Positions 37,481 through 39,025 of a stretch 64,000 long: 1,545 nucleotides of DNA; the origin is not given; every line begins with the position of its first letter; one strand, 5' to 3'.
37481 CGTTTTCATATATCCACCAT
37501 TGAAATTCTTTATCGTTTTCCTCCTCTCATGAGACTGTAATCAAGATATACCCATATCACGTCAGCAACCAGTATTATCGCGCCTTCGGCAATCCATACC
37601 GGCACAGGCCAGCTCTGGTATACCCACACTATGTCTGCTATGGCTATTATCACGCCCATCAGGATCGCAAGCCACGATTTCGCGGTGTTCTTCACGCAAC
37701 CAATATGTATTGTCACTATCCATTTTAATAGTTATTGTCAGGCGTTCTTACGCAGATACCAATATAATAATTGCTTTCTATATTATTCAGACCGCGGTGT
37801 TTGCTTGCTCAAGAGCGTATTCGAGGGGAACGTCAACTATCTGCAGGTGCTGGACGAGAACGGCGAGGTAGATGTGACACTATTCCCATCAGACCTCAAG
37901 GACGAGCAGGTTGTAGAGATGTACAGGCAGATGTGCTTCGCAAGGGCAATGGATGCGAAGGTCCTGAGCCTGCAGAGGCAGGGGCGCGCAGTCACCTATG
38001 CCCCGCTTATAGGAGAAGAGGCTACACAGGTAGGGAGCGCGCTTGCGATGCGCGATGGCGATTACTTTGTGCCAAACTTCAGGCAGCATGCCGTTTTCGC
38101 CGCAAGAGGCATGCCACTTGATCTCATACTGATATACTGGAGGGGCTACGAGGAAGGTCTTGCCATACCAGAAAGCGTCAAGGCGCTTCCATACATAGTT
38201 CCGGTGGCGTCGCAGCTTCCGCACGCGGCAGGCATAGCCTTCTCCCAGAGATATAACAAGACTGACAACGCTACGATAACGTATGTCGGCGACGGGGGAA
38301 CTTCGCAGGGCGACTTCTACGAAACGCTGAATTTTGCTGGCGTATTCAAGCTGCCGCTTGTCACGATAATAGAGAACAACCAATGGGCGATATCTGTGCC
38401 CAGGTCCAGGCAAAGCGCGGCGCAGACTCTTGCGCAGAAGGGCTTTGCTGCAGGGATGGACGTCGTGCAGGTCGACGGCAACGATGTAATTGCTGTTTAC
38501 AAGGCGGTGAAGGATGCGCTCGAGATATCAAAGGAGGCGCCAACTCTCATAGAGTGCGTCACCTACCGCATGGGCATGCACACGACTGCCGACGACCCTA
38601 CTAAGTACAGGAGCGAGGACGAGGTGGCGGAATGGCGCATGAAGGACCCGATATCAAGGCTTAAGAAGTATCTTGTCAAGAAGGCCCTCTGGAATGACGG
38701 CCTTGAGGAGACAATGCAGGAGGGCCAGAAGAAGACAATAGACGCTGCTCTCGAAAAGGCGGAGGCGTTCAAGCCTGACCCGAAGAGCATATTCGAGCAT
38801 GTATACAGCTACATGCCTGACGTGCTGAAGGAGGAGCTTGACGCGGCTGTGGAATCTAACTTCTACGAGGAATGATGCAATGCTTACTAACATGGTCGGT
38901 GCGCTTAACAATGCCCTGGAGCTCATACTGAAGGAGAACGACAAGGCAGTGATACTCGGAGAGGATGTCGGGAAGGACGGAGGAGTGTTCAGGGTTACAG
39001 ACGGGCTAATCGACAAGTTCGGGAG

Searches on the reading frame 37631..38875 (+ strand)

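Call 63: search_protein_families(library=ncbifam, proteins=[window:37631-38875:+], max_evalue=0.00001)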
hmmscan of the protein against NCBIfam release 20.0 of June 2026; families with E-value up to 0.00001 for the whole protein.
window:37631-38875:+ (414 aa): 6 families
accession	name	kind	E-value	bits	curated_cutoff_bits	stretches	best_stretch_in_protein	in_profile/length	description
TIGR03181.1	PDH_E1_alph_x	equivalog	1.1e-130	435.6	411.35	1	70-404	2-339/341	pyruvate dehydrogenase (acetyl-transferring) E1 component subunit alpha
TIGR03182.1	PDH_E1_alph_y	equivalog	1.6e-63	214.6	393.85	2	192-392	112-314/315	pyruvate dehydrogenase (acetyl-transferring) E1 component subunit alpha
NF004559.0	PRK05899.2-5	equivalog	9.9e-16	57.1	488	1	196-311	132-247/627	transketolase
TIGR00232.1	tktlase_bact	equivalog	1.1e-08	34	682.25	1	209-318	139-247/654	transketolase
NF004556.0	PRK05899.2-2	equivalog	2.5e-08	32.7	575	1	197-315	132-247/639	transketolase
TIGR00204.1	dxs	equivalog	8.6e-07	27.8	465.95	1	198-295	119-214/616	1-deoxy-D-xylulose-5-phosphate synthase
